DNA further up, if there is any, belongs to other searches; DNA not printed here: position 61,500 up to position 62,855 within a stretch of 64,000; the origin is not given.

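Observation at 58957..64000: Translationally coupled acyl-CoA ligase - DUF35 x2 - thiolase-fold x2 - crotonase x2 module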

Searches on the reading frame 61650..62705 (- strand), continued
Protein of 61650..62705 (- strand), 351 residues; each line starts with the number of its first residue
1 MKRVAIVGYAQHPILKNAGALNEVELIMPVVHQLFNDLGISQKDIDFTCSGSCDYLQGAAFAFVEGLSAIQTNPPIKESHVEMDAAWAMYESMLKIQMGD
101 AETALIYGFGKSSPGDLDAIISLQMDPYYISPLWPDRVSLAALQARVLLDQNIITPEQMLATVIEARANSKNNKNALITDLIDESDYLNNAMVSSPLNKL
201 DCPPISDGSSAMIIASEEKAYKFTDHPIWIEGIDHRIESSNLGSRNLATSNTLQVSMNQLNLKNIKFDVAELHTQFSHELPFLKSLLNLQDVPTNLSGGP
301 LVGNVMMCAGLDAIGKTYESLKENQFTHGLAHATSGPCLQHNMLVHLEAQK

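Call 47: search_protein_families(library=ncbifam, proteins=[L084:3253-4935:-, L084:4997-5770:+, L084:5854-7056:-, L084:7053-7769:-, L084:7813-8844:-, L084:8870-9898:+, L084:9914-10975:+, L084:10975-12168:+, L084:828-2378:-, L084:12920-14494:-], max_evalue=1e-30)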
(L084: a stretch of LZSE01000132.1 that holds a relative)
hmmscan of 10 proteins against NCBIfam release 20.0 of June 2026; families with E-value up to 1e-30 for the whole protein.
L084:3253-4935:- (560 aa): 55 families (the best 25 are shown)
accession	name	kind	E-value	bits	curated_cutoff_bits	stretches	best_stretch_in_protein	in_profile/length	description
NF005863.0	PRK07798.1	subfamily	7.5e-257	853.2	543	1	17-552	2-538/540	acyl-CoA synthetase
NF004837.0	PRK06187.1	subfamily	6.2e-88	295.3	476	1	17-547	6-524/531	long-chain-fatty-acid--CoA ligase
NF006182.0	PRK08316.1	subfamily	9.3e-68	229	663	1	20-535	12-507/523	fatty acyl-CoA synthetase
NF006181.0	PRK08314.1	subfamily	9.1e-64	215.7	705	1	20-548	25-557/563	long-chain-fatty-acid--CoA ligase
NF005801.1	PRK07656.1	equivalog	4.7e-61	206.9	657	1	22-535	4-493/500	FadD3 family acyl-CoA ligase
NF052269.1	Staph_lig_FadD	equivalog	2.5e-59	200.9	650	1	37-539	18-487/499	long-chain-fatty-acid--CoA ligase FadD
NF009071.0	PRK12406.1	subfamily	1.5e-58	198.5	701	1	37-536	5-493/510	acyl-CoA synthetase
NF038341.1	ligase_FadD4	exception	5.1e-58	196.6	850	1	35-535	13-494/506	fatty-acid--CoA ligase FadD4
NF005676.0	PRK07470.1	equivalog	1.4e-56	192.2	774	1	14-549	15-533/544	acyl-CoA synthetase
NF009233.0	PRK12583.1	subfamily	4e-56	190.6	832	1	20-535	19-540/558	fatty acid CoA ligase family protein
NF004808.0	PRK06155.1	equivalog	1.4e-55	188.6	722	1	15-535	17-512/542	ATP-dependent acyl-CoA ligase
NF052580.1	Str24CoAsynCasG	equivalog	1.1e-53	182.5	750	1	31-535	52-540/548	steroid-24-oyl-CoA synthetase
NF005307.0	PRK06839.1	equivalog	6.7e-52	176.7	748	1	25-535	8-483/496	o-succinylbenzoate--CoA ligase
NF002966.0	PRK03640.1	equivalog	2.2e-50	171.7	556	1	30-536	13-471/483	o-succinylbenzoate--CoA ligase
NF006020.0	PRK08162.1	subfamily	2.2e-50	171.5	677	0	8-287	8-275/545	acyl-CoA synthetase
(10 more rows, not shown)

L084:4997-5770:+ (257 aa): 37 families (the best 25 are shown)
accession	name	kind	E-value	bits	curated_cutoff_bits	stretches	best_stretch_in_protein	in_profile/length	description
NF005864.0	PRK07799.1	equivalog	1.3e-156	519.6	316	1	1-257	10-266/266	crotonase/enoyl-CoA hydratase family protein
NF051848.1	EnCoAHydtEchA19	equivalog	2.2e-132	440.4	400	1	2-257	3-258/258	enoyl-CoA hydratase EchA19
NF006100.0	PRK08252.1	subfamily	3.1e-74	249.8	282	1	2-255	6-252/254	crotonase/enoyl-CoA hydratase family protein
NF005126.0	PRK06563.1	subfamily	3.8e-56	190.3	261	1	3-256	11-262/263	crotonase/enoyl-CoA hydratase family protein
NF042430.2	EnCoAhydt_DpgD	equivalog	6.4e-55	186.4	400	1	4-256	2-257/258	enoyl-CoA-hydratase DpgD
NF006108.0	PRK08259.1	equivalog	3.5e-50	170.9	273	1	3-248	7-246/256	crotonase/enoyl-CoA hydratase family protein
NF006007.0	PRK08138.1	subfamily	1.3e-49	169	355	1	10-256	19-260/261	enoyl-CoA hydratase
NF007239.0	PRK09674.1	equivalog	1.1e-48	165.9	371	1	3-256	8-256/257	2,3-dehydroadipyl-CoA hydratase PaaF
NF005802.0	PRK07657.1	equivalog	2.3e-48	165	363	1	7-255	12-258/260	enoyl-CoA hydratase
NF046063.1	oxepin_alt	equivalog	2.4e-48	164.9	300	1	3-253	4-254/254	oxepin-CoA hydrolase, alternative type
NF005803.0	PRK07658.1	equivalog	8.2e-48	163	313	1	5-257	8-257/257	enoyl-CoA hydratase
NF004840.0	PRK06190.1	equivalog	3.1e-47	161.4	253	1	2-232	7-234/260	enoyl-CoA hydratase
NF005700.0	PRK07511.1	subfamily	6.8e-47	160.2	274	1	4-255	8-259/260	enoyl-CoA hydratase family protein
NF006013.0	PRK08150.1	subfamily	3.4e-46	157.7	232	1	3-252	10-254/259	crotonase/enoyl-CoA hydratase family protein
NF006109.0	PRK08260.1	subfamily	6.2e-46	157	320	1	7-257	12-278/296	enoyl-CoA hydratase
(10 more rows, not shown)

L084:5854-7056:- (400 aa): 6 families
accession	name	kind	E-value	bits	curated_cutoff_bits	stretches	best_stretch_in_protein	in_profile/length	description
TIGR04538.1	P450_cycloAA_1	subfamily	6.2e-51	173.5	500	1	23-373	11-375/395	cytochrome P450, cyclodipeptide synthase-associated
NF045816.1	PentlenlactSyn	equivalog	1.9e-46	158.6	700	1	82-393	87-396/396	pentalenolactone synthase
NF041177.1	Cyp119_Thmprot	equivalog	9.8e-44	149.6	680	1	63-364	55-340/368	cytochrome P450 Cyp119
NF041802.1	P450_SolI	exception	5.3e-40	137.2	850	1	78-391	109-420/424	solanimycin biosynthesis cytochrome P450 SolI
TIGR04515.1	P450_rel_GT_act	subfamily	6.7e-34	117.9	343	1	21-391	31-385/386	P450-derived glycosyltransferase activator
TIGR04458.1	CYP450_TxtE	equivalog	2.1e-33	115.5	500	1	77-372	83-383/403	4-nitrotryptophan synthase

L084:7053-7769:- (238 aa): 0 families

L084:7813-8844:- (343 aa): 6 families
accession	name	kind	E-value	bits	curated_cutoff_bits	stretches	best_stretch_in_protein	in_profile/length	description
TIGR03559.1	F420_Rv3520c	subfamily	3.4e-152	506.1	335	1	2-328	1-324/325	LLM class F420-dependent oxidoreductase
TIGR04024.1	F420_NP1902A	hypoth_equivalog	5.2e-54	183.2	345.4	1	15-323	14-305/330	TIGR04024 family LLM class F420-dependent oxidoreductase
TIGR03841.1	F420_Rv3093c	subfamily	7.8e-38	130.5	213.65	1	7-328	1-294/298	LLM class F420-dependent oxidoreductase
TIGR03564.1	F420_MSMEG_4879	subfamily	7.5e-32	111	234.25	0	22-198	5-169/265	TIGR03564 family F420-dependent LLM class oxidoreductase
NF002619.0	PRK02271.1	equivalog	7.6e-32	110.9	276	1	13-329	11-306/329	5,10-methylenetetrahydromethanopterin reductase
TIGR03617.1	F420_MSMEG_2256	subfamily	3.4e-31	108.3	278.15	1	24-317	3-287/318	TIGR03617 family F420-dependent LLM class oxidoreductase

L084:8870-9898:+ (342 aa): 0 families

L084:9914-10975:+ (353 aa): 1 family
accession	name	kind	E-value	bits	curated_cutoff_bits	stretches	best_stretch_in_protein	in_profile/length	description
NF005924.0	PRK07937.1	subfamily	7.9e-196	650.4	419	1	3-353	2-353/353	lipid-transfer protein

L084:10975-12168:+ (397 aa): 14 families
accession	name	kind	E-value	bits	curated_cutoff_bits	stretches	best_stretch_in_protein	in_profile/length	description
NF006180.0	PRK08313.1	subfamily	1.1e-227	755.3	514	1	8-393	5-388/389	thiolase domain-containing protein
NF004720.0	PRK06064.1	subfamily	3.5e-61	207.1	420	1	10-387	5-385/389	thiolase domain-containing protein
NF004721.0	PRK06065.1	equivalog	5.1e-59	200.1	455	1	10-377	13-381/393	thiolase domain-containing protein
NF004810.0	PRK06157.1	equivalog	6e-51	173.8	403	1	9-380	9-388/400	acetyl-CoA acetyltransferase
NF006102.0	PRK08256.1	subfamily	8e-49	166.7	436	1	10-379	6-383/394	lipid-transfer protein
NF004982.0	PRK06365.1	equivalog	5.6e-47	160.7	695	0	12-231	21-244/430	thiolase domain-containing protein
NF009228.0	PRK12578.1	subfamily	5.8e-47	160.2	485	1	10-384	6-382/387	thiolase domain-containing protein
NF005704.0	PRK07516.1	subfamily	7.5e-45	153.5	412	1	10-378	5-376/389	thiolase domain-containing protein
NF004715.0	PRK06059.1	equivalog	1.7e-39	135.9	424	1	10-376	7-387/399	lipid-transfer protein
NF004722.0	PRK06066.1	equivalog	9.6e-39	133.4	516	1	9-377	6-372/385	thiolase domain-containing protein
NF053570.1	AcCoTHIOL_METTL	equivalog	1.3e-38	132.8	600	1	10-385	5-379/385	acetyl-CoA acetyltransferase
NF004811.0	PRK06158.1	subfamily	5.8e-38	130.9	421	1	9-378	10-369/384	acetyl-CoA acetyltransferase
NF005892.0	PRK07855.1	subfamily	1.9e-35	122.5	469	1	9-371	8-373/390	lipid-transfer protein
NF053628.1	BnzsclthlBbsBGT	equivalog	9.8e-34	116.8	750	1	11-379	9-372/389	benzoylsuccinyl-CoA thiolase subunit BbsB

L084:828-2378:- (516 aa): 10 families
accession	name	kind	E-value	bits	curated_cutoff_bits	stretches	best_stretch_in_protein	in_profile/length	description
NF005760.0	PRK07586.1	equivalog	2.2e-238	792.4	363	1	1-511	1-514/514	acetolactate synthase large subunit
NF009122.0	PRK12474.1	subfamily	7.8e-188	625.5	835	1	1-511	5-518/518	hypothetical protein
NF005485.1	PRK07092.1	equivalog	4e-59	200.8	493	1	6-511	6-518/523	benzoylformate decarboxylase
NF006122.0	PRK08266.1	subfamily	3e-41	141.5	571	1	1-511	4-524/543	hypothetical protein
NF006052.0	PRK08199.1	subfamily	6.3e-39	133.7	539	0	325-511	359-537/559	thiamine pyrophosphate protein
NF005712.0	PRK07524.1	subfamily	5e-37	127.5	500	0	316-509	342-527/536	5-guanidino-2-oxopentanoate decarboxylase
NF006016.1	PRK08155.1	equivalog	1.1e-34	119.8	870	0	349-511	376-532/554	acetolactate synthase large subunit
NF006524.0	PRK08978.1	equivalog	1.5e-33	115.9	738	0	374-511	393-524/548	acetolactate synthase 2 catalytic subunit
NF006203.0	PRK08327.1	equivalog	1.9e-33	115.8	456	0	2-98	10-111/571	thiamine pyrophosphate-requiring protein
TIGR00118.1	acolac_lg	equivalog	2.6e-33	115.3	538.35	0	1-208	1-213/557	biosynthetic-type acetolactate synthase large subunit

L084:12920-14494:- (524 aa): 0 families

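Call 52: search_protein_families(library=ncbifam, proteins=[L087:12267-13895:+, L013:12412-14043:+, L013:14983-16146:+, L013:16115-16813:+, L013:16869-17636:+, L087:15838-16602:+, L013:4851-7223:-, L013:19059-20210:-], max_evalue=1e-40)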
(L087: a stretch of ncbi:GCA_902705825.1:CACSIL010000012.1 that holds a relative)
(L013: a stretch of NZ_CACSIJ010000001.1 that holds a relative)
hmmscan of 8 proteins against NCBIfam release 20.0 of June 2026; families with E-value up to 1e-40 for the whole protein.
L087:12267-13895:+ (542 aa): 26 families (the best 25 are shown)
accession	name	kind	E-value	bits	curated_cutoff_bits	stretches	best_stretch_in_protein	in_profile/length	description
NF005863.0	PRK07798.1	subfamily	1.6e-194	647.4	543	1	4-537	3-534/540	acyl-CoA synthetase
NF004837.0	PRK06187.1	subfamily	1.1e-87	294.5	476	1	4-524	7-512/531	long-chain-fatty-acid--CoA ligase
NF006182.0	PRK08316.1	subfamily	3.2e-68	230.5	663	1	4-524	10-507/523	fatty acyl-CoA synthetase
NF052269.1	Staph_lig_FadD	equivalog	1.5e-60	204.9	650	1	30-526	27-485/499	long-chain-fatty-acid--CoA ligase FadD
NF005676.0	PRK07470.1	equivalog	1.1e-57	195.9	774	1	3-524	18-519/544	acyl-CoA synthetase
NF006181.0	PRK08314.1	subfamily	1.4e-57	195.2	705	1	7-526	26-546/563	long-chain-fatty-acid--CoA ligase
NF004797.0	PRK06145.1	equivalog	6.7e-55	186.3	850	1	7-524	4-485/499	acyl-CoA synthetase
NF052580.1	Str24CoAsynCasG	equivalog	2.9e-53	181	750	1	17-524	52-540/548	steroid-24-oyl-CoA synthetase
NF009071.0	PRK12406.1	subfamily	1.1e-52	179.2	701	1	23-524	5-492/510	acyl-CoA synthetase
NF005857.1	PRK07786.1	exception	1.1e-52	179.2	733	1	14-524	18-502/513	fatty-acid--CoA ligase FadD5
NF009233.0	PRK12583.1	subfamily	4.7e-52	177.1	832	1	6-532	19-548/558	fatty acid CoA ligase family protein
NF005307.0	PRK06839.1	equivalog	1.4e-51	175.7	748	1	6-524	3-483/496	o-succinylbenzoate--CoA ligase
NF004758.0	PRK06087.1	equivalog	3.1e-49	167.8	736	1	6-524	25-525/548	medium-chain fatty-acid--CoA ligase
NF005801.1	PRK07656.1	equivalog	1.4e-48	165.8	657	1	7-524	3-493/500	FadD3 family acyl-CoA ligase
NF004808.0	PRK06155.1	equivalog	2.9e-46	157.9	722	1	7-524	23-512/542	ATP-dependent acyl-CoA ligase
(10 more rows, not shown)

L013:12412-14043:+ (543 aa): 36 families (the best 25 are shown)
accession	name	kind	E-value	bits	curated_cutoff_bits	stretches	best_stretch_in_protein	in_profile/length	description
NF005863.0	PRK07798.1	subfamily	4.4e-202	672.4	543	1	3-539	2-535/540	acyl-CoA synthetase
NF004837.0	PRK06187.1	subfamily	2.8e-99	332.8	476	1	3-533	6-520/531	long-chain-fatty-acid--CoA ligase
NF006182.0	PRK08316.1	subfamily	7.9e-69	232.5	663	1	7-525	13-507/523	fatty acyl-CoA synthetase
NF005676.0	PRK07470.1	equivalog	1.4e-65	221.9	774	1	5-532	20-526/544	acyl-CoA synthetase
NF052269.1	Staph_lig_FadD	equivalog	1.5e-65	221.5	650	1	29-533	26-491/499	long-chain-fatty-acid--CoA ligase FadD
NF004797.0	PRK06145.1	equivalog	3.7e-64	216.9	850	1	5-525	2-485/499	acyl-CoA synthetase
NF006181.0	PRK08314.1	subfamily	1.1e-62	212.1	705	1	6-527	25-546/563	long-chain-fatty-acid--CoA ligase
NF009233.0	PRK12583.1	subfamily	1e-61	209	832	1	7-525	20-540/558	fatty acid CoA ligase family protein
NF002966.0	PRK03640.1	equivalog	1.3e-56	192.2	556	1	15-526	12-471/483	o-succinylbenzoate--CoA ligase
NF004511.1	PRK05852.1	equivalog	1.4e-56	192.2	650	1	7-529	1-498/505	FadD7 family fatty acid--CoA ligase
NF052580.1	Str24CoAsynCasG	equivalog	2.3e-56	191.3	750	1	8-525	44-540/548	steroid-24-oyl-CoA synthetase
NF005801.1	PRK07656.1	equivalog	3.5e-56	190.9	657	1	9-525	5-493/500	FadD3 family acyl-CoA ligase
NF005307.0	PRK06839.1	equivalog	7.8e-56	189.7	748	1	11-525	8-483/496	o-succinylbenzoate--CoA ligase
NF009071.0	PRK12406.1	subfamily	9.1e-56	189.3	701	1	23-525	5-492/510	acyl-CoA synthetase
NF005947.1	PRK08008.1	equivalog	1.5e-55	188.8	651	1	7-529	9-515/518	crotonobetaine/carnitine-CoA ligase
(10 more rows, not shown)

L013:14983-16146:+ (387 aa): 0 families

L013:16115-16813:+ (232 aa): 0 families

L013:16869-17636:+ (255 aa): 0 families

L087:15838-16602:+ (254 aa): 7 families
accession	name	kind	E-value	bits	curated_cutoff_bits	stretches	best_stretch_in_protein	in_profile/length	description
NF051848.1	EnCoAHydtEchA19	equivalog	9.5e-48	163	400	1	7-253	4-257/258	enoyl-CoA hydratase EchA19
NF006109.0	PRK08260.1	subfamily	4.1e-45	154.3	320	0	86-254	108-278/296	enoyl-CoA hydratase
NF004840.0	PRK06190.1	equivalog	1.1e-43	149.7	253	1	2-239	3-246/260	enoyl-CoA hydratase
TIGR02280.1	PaaB1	equivalog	1.1e-43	149.6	345.15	1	8-253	4-255/256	2-(1,2-epoxy-1,2-dihydrophenyl)acetyl-CoA isomerase PaaG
NF004781.0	PRK06127.1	subfamily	1.2e-41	143.2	291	1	2-252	10-267/269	enoyl-CoA hydratase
NF006699.0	PRK09245.1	subfamily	4e-41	141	354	0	1-253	1-265/266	crotonase/enoyl-CoA hydratase family protein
NF004681.0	PRK06023.1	equivalog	6.3e-41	140.5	282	1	1-246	1-248/250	crotonase/enoyl-CoA hydratase family protein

L013:4851-7223:- (790 aa): 0 families

L013:19059-20210:- (383 aa): 10 families
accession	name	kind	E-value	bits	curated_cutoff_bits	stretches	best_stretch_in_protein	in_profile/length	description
NF041833.1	Fe_ADH_ErcA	equivalog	1.4e-89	300.9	550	1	16-383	15-382/382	alcohol dehydrogenase-like regulatory protein ErcA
NF050025.1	SulfAcetaldRedSarD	equivalog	1.6e-83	280.7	700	1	3-371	2-373/385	sulfoacetaldehyde reductase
TIGR02638.1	lactal_redase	equivalog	1.6e-80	270.8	523.15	1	15-379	13-379/379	lactaldehyde reductase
NF053866.1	CholDhdGbsBBac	equivalog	1e-75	254.9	550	1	6-382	12-390/392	choline dehydrogenase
NF007911.0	PRK10624.1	equivalog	4.6e-75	253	537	1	16-382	15-381/382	lactaldehyde reductase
NF058672.1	4HyButDHCUPNE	equivalog_domain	3.8e-74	250.1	500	1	11-382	9-377/378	4-hydroxybutyrate dehydrogenase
NF010378.0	PRK13805.1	equivalog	6.6e-72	242.6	951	1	8-380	461-861/872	bifunctional acetaldehyde-CoA/alcohol dehydrogenase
NF011998.0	PRK15454.1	equivalog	2.1e-64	217.7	556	1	30-381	48-393/395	ethanolamine utilization ethanol dehydrogenase EutG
NF007363.0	PRK09860.1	equivalog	1.9e-60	205.1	581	1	26-382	26-382/383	L-threonine dehydrogenase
TIGR03405.1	Phn_Fe-ADH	equivalog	2.5e-53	181.1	423.7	1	11-361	6-348/355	iron-containing alcohol dehydrogenase PsrA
